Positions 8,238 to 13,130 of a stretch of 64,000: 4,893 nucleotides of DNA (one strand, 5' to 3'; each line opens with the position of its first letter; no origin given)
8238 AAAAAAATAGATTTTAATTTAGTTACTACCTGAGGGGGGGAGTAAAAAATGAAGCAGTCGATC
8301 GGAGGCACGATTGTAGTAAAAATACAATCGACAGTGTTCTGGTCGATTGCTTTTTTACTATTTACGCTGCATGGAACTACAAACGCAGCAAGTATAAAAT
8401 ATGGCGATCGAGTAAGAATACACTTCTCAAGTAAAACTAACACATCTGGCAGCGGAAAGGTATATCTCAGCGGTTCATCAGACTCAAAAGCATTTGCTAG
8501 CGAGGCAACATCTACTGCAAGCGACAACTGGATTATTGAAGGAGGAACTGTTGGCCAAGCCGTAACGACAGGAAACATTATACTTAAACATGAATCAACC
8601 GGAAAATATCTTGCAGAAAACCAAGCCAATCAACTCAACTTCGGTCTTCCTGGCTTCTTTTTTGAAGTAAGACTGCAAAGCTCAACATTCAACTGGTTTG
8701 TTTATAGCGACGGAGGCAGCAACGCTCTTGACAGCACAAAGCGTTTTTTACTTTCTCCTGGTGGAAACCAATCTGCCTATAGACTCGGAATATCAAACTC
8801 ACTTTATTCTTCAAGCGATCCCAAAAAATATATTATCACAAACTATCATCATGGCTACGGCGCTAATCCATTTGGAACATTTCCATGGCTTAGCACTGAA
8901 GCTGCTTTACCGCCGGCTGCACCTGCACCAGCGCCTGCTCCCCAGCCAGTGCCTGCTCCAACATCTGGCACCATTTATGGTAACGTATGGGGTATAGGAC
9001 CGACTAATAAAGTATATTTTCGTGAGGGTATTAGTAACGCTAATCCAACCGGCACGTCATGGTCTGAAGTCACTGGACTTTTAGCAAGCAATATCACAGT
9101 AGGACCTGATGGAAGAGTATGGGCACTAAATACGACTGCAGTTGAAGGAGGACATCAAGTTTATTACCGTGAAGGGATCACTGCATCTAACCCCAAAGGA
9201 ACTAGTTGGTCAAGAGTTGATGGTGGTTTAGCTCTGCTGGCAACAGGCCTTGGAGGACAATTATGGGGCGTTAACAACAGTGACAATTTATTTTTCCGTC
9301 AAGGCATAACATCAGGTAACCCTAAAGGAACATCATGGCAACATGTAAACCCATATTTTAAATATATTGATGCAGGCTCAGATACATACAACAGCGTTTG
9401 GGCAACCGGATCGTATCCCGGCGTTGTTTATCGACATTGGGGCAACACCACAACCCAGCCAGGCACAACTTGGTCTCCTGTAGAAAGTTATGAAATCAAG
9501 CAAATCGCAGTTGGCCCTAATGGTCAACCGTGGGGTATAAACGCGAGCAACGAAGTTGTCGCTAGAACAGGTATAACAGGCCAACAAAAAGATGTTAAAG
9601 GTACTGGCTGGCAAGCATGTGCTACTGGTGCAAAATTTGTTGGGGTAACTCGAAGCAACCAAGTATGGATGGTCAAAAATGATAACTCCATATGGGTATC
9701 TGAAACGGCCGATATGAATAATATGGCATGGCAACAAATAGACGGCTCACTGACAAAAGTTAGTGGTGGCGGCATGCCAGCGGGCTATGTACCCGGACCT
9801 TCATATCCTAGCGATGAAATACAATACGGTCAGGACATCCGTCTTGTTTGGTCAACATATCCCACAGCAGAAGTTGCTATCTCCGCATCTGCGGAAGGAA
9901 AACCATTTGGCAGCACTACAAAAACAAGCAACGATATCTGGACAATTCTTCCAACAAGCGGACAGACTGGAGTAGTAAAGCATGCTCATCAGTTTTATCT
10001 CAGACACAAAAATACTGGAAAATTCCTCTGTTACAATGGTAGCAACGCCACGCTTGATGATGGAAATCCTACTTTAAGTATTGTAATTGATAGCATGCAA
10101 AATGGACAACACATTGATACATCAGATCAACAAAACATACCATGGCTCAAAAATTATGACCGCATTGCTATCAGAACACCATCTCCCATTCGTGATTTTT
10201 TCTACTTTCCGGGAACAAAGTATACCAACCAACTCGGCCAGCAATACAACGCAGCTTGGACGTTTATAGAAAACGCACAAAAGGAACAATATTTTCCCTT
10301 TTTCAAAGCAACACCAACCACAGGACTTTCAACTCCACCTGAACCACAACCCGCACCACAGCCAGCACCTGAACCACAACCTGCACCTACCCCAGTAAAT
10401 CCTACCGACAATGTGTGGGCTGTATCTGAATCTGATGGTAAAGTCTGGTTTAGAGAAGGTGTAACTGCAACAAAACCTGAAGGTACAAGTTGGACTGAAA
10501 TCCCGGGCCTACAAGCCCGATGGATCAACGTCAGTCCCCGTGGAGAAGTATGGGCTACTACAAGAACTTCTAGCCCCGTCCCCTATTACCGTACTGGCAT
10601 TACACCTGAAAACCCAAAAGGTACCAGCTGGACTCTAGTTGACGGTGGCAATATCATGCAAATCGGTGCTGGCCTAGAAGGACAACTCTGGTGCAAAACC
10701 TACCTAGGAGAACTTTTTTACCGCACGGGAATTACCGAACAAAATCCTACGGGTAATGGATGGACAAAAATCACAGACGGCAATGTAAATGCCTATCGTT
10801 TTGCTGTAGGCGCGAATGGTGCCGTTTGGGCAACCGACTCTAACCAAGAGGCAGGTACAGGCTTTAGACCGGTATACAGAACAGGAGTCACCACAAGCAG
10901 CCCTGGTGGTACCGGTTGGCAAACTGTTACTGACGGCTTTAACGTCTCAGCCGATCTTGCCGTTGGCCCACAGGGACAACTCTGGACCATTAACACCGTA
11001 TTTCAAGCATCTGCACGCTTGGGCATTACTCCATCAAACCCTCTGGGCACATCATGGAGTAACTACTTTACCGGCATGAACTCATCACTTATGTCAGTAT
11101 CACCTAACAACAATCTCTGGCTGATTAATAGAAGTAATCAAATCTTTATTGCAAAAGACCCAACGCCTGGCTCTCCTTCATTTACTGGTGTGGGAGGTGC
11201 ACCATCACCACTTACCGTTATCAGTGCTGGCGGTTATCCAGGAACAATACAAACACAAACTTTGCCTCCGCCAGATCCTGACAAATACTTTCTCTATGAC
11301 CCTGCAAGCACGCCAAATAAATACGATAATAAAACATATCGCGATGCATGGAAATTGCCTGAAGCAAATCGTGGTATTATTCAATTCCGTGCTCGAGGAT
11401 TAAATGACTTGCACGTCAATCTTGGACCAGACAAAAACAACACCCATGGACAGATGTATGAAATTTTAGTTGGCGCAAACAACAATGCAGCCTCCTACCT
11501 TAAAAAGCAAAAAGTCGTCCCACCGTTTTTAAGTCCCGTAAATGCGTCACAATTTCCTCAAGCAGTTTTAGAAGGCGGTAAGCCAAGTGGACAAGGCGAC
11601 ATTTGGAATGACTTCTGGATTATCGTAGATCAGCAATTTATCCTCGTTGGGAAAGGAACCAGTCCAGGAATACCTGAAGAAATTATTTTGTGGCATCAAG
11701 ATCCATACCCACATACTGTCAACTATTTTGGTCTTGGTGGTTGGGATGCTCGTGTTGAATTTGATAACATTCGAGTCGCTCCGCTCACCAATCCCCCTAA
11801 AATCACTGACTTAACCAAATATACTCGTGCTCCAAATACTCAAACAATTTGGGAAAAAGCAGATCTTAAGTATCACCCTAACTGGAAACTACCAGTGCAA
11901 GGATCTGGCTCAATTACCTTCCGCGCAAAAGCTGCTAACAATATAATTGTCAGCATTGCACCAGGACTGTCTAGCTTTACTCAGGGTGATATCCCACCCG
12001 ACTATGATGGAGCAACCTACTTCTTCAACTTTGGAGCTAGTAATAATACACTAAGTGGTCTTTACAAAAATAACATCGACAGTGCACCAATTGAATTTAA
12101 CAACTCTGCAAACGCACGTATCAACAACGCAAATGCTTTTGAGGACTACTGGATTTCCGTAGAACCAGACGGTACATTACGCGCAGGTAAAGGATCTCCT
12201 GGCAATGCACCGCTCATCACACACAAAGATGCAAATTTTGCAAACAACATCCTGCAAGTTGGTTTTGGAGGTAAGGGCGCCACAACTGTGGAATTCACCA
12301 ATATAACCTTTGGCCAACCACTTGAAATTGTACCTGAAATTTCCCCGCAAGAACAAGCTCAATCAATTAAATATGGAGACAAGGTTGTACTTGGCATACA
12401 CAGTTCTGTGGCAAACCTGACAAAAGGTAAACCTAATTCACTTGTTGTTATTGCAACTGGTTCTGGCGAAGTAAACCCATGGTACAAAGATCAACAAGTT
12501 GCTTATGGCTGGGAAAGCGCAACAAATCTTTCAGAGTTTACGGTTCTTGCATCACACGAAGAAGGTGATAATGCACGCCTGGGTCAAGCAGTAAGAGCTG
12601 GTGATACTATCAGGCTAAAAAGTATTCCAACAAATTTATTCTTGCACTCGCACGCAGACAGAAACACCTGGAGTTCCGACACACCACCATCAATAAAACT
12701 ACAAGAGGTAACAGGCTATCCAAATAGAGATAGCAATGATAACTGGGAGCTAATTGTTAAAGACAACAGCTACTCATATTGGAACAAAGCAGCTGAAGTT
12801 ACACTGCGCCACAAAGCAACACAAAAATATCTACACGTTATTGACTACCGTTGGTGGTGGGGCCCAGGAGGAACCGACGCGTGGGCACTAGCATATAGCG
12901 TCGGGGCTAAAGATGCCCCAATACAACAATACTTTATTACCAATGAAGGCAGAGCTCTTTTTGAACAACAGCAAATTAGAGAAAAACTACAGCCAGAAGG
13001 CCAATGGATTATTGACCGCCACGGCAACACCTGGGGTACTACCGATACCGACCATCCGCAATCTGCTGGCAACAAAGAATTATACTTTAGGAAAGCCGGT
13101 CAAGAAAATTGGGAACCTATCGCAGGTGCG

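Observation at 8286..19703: An 11.4-kb single ORF encoding dozens of tectonin blades interleaved with beta-trefoil and beta-sandwich modules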

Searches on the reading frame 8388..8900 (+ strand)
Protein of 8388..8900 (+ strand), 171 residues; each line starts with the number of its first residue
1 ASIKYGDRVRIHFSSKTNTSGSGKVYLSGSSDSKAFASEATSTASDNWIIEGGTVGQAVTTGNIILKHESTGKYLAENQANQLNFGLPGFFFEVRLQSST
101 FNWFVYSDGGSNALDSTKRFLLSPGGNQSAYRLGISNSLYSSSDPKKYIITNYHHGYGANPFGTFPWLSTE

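Call 30: search_protein_families(library=pfam, proteins=[window:8388-8900:+], max_evalue=1)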
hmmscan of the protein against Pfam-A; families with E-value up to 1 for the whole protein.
window:8388-8900:+ (171 aa): 0 families

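Call 33: search_solved_structures(query=window:8388-8900:+, max_evalue=10)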
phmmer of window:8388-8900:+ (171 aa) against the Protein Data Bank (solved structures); distinct sequences matched with E-value up to 10: 9.
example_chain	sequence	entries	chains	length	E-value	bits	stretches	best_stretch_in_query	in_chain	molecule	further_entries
4gl9_E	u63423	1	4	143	0.012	18.9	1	29-119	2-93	Suppressor of cytokine signaling 3,Suppressor of cytokine signaling 3,Suppressor of cytoki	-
2hmh_A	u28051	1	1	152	0.05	16.9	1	49-119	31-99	Suppressor of cytokine signaling 3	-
4hki_A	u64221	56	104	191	0.072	16.4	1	10-73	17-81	Tankyrase-2 | Poly [ADP-ribose] polymerase tankyrase-2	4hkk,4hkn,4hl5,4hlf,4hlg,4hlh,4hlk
2bbu_A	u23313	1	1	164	0.077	16.3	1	50-119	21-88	Suppressor of cytokine signaling 3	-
3kr7_A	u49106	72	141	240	0.13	15.5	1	10-70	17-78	Tankyrase-2 | TANKYRASE 2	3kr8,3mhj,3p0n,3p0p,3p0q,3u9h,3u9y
6tjf_A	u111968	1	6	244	0.36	14.1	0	142-167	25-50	Cake6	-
6tje_A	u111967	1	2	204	0.36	14.1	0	142-167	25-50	Cake5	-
6tjd_A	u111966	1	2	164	0.71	13.1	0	142-167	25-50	Cake4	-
8prs_A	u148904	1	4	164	6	10.1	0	142-167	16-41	nvBagel4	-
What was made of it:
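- Tried and rejected: T1 against PDB sequences gave only chance-level hits (call 33).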

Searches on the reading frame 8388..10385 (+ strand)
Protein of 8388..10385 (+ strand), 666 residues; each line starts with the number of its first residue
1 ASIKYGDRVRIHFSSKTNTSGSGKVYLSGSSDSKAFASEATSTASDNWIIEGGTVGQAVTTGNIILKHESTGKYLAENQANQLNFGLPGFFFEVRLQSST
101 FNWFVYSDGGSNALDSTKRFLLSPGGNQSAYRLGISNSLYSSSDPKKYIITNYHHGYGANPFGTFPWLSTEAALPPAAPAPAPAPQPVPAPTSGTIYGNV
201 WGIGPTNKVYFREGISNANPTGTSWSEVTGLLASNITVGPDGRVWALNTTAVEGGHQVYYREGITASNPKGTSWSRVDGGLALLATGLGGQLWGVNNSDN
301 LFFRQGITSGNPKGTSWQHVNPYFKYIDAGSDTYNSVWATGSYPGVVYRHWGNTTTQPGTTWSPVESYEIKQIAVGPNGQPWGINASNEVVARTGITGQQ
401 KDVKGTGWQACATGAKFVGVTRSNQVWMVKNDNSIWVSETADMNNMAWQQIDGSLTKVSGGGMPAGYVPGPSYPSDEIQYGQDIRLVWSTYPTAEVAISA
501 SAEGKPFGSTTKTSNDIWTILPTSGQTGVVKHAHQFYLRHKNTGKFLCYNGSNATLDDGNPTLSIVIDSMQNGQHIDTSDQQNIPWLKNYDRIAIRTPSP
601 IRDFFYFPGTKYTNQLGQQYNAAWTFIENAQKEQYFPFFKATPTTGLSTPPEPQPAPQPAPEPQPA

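Call 39: find_homologous_proteins(query=window:8388-10385:+, max_evalue=0.00001)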
Query window:8388-10385:+ (666 aa): 3 proteins with E <= 0.00001 among 8000 candidates.
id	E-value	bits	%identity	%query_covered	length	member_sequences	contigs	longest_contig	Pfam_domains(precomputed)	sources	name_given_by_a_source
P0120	3.2e-148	513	68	44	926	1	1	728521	PF19193.7,PF06462.19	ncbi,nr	ncbi:MAG: hypothetical protein H6679_00285 [Epsilonproteobacteria bacterium]|nr:hypothetical protein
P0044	6.5e-52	195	32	52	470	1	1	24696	PF19193.7,PF06462.19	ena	-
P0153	4.8e-7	47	26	30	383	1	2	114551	PF19193.7,PF06462.19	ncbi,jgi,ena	ncbi:MAG: hypothetical protein WCW33_00970 [Candidatus Babeliales bacterium]|jgi:hypothetical protei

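Call 54: find_encoding_contigs(protein=P0153, flank=10000, max_places=2)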
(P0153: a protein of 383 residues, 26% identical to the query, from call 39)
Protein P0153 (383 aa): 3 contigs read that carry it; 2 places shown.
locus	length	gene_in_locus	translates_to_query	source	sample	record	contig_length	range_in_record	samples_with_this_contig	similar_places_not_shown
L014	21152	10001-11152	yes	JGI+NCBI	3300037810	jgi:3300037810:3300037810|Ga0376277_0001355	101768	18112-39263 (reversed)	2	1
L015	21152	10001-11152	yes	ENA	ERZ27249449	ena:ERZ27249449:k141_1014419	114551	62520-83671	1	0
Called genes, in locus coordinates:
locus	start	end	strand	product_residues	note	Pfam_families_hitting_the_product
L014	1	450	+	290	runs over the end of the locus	PF03755:YicC-like_N, PF08340:YicC-like_C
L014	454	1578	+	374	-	PF01075:Glyco_transf_9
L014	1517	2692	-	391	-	PF13439:Glyco_transf_4, PF13579:Glyco_trans_4_4 (weak), PF00534:Glycos_transf_1, PF13692:Glyco_trans_1_4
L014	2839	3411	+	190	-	PF01066:CDP-OH_P_transf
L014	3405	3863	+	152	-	PF04608:PgpA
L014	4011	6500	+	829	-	PF00521:DNA_topoisoIV, PF03989:DNA_gyraseA_C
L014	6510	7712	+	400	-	PF02481:DNA_processg_A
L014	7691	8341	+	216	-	PF02545:Maf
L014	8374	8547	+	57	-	-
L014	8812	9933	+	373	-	PF19193:Tectonin, PF06462:Hyd_WA, PF19193:Tectonin (weak)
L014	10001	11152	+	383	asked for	PF06462:Hyd_WA (weak), PF19193:Tectonin (weak)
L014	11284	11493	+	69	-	PF13560:HTH_31 (weak), PF13443:HTH_26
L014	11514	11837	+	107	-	PF22600:MTPAP-like_central (weak), PF01909:NTP_transf_2, PF18765:Polbeta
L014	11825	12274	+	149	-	PF08780:NTase_sub_bind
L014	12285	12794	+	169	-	PF00293:NUDIX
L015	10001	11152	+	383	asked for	PF06462:Hyd_WA (weak), PF19193:Tectonin (weak)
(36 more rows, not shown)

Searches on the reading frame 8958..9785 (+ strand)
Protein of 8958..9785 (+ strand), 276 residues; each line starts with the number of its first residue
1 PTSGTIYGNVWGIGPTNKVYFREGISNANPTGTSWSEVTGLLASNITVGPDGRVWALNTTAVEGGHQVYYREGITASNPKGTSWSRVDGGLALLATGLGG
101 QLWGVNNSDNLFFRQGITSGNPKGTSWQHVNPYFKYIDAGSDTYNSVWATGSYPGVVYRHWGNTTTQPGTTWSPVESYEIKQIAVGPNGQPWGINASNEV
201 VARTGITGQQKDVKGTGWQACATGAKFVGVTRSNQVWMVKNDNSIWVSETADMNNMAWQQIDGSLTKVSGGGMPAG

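Call 30: search_protein_families(library=pfam, proteins=[window:8958-9785:+], max_evalue=1)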
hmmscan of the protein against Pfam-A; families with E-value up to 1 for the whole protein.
window:8958-9785:+ (276 aa): 2 families
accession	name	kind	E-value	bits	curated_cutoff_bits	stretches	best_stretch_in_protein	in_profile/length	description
PF19193.6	Tectonin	-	2.8e-34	118.9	30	2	8-148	79-212/216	Tectonin domain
PF06462.18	Hyd_WA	-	8.3e-30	102.6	21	3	101-130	1-30/30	Propeller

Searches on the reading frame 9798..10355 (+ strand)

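Call 30: search_protein_families(library=pfam, proteins=[window:9798-10355:+], max_evalue=1)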
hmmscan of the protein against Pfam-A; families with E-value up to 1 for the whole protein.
window:9798-10355:+ (186 aa): 1 family
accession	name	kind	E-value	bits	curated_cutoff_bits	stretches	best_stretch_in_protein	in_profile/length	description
PF17049.10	AEP1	-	0.26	10.8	27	1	61-121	3-70/396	ATPase expression protein 1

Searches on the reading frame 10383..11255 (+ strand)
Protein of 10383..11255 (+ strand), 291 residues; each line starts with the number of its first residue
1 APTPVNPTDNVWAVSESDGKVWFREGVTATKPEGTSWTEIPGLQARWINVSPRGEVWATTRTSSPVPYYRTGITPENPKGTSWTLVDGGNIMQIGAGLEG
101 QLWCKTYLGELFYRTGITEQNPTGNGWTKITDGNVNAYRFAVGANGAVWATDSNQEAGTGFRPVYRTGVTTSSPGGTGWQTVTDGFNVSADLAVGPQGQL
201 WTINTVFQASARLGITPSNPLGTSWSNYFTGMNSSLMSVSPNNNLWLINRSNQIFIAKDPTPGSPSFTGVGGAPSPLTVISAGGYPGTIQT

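Call 30: search_protein_families(library=pfam, proteins=[window:10383-11255:+], max_evalue=1)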
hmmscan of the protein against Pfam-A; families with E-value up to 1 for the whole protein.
window:10383-11255:+ (291 aa): 4 families
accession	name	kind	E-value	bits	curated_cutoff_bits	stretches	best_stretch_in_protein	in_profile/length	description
PF06462.18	Hyd_WA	-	2e-40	136.5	21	5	11-40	2-30/30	Propeller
PF19193.6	Tectonin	-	7.5e-25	88.1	30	3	9-104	122-213/216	Tectonin domain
PF00674.25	DUP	-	0.071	13.7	23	0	116-142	44-71/102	DUP family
PF01436.27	NHL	-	0.19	12.3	20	0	191-202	6-17/28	NHL repeat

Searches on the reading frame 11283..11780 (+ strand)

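Call 30: search_protein_families(library=pfam, proteins=[window:11283-11780:+], max_evalue=1)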
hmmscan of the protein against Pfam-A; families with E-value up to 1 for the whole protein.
window:11283-11780:+ (166 aa): 2 families
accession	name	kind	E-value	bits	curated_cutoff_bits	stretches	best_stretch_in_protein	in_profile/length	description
PF12248.16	Methyltransf_FA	-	4.7e-15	56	24.2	1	17-162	5-136/140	Farnesoic acid 0-methyl transferase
PF06439.18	3keto-disac_hyd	-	0.0047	17.4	26.8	1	10-165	47-186/187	3-keto-disaccharide hydrolase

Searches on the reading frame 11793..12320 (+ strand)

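Call 30: search_protein_families(library=pfam, proteins=[window:11793-12320:+], max_evalue=1)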
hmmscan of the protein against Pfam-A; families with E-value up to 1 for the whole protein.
window:11793-12320:+ (176 aa): 1 family
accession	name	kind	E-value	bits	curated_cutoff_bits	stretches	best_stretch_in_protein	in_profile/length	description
PF12248.16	Methyltransf_FA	-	4.9e-08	33.2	24.2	1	23-170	3-136/140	Farnesoic acid 0-methyl transferase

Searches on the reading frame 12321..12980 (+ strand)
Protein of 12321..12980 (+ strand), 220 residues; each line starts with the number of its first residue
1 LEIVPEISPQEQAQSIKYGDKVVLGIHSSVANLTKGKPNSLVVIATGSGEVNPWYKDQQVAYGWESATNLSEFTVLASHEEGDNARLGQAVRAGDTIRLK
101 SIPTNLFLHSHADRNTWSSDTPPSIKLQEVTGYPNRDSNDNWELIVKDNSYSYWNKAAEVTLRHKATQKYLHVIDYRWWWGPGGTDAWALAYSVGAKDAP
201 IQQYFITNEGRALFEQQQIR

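Call 30: search_protein_families(library=pfam, proteins=[window:12321-12980:+], max_evalue=1)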
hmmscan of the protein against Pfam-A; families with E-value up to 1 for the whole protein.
window:12321-12980:+ (220 aa): 2 families
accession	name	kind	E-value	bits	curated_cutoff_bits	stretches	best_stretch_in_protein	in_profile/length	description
PF02815.25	MIR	-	4.4e-06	27.1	25.6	2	81-147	58-121/185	MIR domain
PF08709.17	Ins145_P3_rec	-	0.09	12.4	23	0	87-115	156-184/213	Inositol 1,4,5-trisphosphate/ryanodine receptor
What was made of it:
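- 12321..12980 (+): MIR3, a MIR-domain trefoil (aa 1346-1565). Pfam PF02815 at 27.1 bits, cut-off 25.6 (call 30)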
